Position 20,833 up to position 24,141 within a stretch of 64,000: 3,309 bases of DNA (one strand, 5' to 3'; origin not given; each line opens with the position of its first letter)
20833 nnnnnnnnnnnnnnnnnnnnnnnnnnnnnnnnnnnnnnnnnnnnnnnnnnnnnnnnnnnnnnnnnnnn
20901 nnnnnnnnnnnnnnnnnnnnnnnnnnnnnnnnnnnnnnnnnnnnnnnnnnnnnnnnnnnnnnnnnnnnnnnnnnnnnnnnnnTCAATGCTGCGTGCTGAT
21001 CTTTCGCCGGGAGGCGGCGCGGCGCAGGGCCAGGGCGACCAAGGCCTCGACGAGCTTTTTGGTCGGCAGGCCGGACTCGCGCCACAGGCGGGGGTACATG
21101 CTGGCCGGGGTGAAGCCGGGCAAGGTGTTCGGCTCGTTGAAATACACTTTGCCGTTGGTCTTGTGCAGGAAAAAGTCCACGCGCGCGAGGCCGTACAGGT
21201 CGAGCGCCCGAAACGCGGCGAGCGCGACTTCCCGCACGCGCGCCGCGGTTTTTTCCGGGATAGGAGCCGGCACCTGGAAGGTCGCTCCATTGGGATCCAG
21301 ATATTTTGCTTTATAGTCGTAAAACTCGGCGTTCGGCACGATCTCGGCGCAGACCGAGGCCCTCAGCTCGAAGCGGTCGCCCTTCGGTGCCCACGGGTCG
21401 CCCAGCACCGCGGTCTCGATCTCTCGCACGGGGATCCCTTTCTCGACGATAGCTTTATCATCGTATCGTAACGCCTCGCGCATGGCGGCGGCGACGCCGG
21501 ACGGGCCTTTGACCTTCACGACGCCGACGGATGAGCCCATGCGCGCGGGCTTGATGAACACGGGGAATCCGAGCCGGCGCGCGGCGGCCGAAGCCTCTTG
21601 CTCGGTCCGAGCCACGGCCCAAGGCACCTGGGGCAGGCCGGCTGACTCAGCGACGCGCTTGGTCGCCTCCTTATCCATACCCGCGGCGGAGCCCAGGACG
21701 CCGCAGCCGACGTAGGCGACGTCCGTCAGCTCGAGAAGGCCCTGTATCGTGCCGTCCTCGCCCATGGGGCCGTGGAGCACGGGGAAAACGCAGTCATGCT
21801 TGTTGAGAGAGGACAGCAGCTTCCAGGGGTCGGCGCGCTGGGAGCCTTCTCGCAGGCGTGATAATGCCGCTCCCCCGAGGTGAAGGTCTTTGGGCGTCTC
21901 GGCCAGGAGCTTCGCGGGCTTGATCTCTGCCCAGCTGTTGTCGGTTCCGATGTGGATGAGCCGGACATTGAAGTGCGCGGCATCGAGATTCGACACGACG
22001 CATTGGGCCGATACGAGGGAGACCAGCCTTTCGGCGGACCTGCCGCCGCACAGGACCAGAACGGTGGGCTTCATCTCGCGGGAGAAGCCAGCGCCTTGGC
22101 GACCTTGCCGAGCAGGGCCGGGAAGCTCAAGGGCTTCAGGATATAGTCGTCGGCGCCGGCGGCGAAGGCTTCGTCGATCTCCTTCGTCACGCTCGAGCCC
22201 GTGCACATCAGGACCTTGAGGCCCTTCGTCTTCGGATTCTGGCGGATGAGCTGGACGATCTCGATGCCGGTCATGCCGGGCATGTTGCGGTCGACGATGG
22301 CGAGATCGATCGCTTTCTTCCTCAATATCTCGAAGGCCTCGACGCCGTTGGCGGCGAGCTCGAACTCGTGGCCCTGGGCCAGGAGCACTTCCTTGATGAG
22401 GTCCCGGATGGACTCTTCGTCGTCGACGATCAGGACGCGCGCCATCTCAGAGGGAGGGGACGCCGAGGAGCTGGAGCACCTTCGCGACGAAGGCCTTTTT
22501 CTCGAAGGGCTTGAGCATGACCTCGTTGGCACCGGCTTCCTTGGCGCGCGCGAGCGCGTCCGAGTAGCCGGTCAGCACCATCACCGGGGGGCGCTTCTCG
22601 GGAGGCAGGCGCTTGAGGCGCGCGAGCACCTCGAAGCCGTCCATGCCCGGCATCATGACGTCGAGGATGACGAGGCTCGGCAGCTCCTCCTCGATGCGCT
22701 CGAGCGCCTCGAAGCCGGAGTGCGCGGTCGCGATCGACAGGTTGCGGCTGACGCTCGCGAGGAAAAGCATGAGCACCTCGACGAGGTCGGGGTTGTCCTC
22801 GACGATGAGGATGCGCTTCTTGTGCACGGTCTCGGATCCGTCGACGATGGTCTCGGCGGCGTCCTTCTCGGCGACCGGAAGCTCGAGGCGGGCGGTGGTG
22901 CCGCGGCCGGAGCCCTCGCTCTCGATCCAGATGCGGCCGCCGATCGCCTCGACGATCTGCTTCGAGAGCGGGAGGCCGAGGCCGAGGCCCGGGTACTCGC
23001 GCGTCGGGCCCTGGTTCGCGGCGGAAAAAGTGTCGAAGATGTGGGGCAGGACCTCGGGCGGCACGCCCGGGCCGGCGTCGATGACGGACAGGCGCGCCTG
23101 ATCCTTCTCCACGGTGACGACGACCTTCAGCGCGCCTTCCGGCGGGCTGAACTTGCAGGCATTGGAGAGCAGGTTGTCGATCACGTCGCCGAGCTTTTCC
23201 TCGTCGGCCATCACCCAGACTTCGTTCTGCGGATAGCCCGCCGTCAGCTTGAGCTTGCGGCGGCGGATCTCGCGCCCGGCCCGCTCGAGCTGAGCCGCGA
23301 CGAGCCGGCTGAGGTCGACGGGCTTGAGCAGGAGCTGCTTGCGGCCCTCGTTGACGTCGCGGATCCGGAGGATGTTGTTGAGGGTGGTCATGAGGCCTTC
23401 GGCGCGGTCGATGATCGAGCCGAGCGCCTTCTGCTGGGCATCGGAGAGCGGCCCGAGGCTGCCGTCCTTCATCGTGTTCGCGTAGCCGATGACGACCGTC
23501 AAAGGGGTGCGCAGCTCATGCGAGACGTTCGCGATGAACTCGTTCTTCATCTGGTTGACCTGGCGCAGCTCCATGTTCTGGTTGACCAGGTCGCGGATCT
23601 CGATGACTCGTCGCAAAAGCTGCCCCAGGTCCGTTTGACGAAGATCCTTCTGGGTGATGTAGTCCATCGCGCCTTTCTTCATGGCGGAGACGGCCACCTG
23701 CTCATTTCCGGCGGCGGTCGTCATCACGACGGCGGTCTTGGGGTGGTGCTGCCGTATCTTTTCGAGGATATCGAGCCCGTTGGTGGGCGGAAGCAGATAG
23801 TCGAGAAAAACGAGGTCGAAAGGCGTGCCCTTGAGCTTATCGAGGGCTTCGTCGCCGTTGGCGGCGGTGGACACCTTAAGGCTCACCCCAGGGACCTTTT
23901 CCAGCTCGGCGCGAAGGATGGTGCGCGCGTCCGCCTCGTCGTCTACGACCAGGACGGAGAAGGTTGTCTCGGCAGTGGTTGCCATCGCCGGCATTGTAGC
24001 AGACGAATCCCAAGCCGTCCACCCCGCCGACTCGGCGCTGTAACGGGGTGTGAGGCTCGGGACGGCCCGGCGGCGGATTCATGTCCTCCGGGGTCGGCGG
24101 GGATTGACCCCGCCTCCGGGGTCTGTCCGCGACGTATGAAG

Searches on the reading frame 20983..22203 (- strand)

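Call 59: search_protein_families(library=pfam, proteins=[window:20983-22203:-], max_evalue=0.001)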
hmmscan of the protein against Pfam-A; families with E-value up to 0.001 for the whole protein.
window:20983-22203:- (406 aa): 5 families
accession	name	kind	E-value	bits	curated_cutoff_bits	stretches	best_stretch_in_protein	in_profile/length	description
PF07478.18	Dala_Dala_lig_C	-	1.5e-59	201.4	24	1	186-389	3-203/204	D-ala D-ala ligase C-terminus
PF01820.27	Dala_Dala_lig_N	-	4.3e-29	101.9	34.6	1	48-167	2-121/121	D-ala D-ala ligase N-terminus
PF02222.28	ATP-grasp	-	5.1e-12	46.3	27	1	185-266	3-84/179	ATP-grasp domain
PF02786.22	CPSase_L_D2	-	5.7e-10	39.5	19.8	1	177-269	1-102/211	Carbamoyl-phosphate synthase L chain, ATP binding domain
PF13549.11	ATP-grasp_5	-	8.1e-05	22.5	27.6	1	177-218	11-52/221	ATP-grasp domain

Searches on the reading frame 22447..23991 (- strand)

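Call 59: search_protein_families(library=pfam, proteins=[window:22447-23991:-], max_evalue=0.001)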
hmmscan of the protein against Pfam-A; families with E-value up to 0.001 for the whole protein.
window:22447-23991:- (514 aa): 3 families
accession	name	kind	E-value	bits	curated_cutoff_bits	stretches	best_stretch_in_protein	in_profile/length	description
PF00072.30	Response_reg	-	1.9e-51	173.3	30.2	2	13-124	1-108/111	Response regulator receiver domain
PF02518.31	HATPase_c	-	8.8e-27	94.2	26.4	1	263-374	2-110/111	Histidine kinase-, DNA gyrase B-, and HSP90-like ATPase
PF00512.31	HisKA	-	9e-16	58.1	26.9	1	148-210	1-60/66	His Kinase A (phospho-acceptor) domain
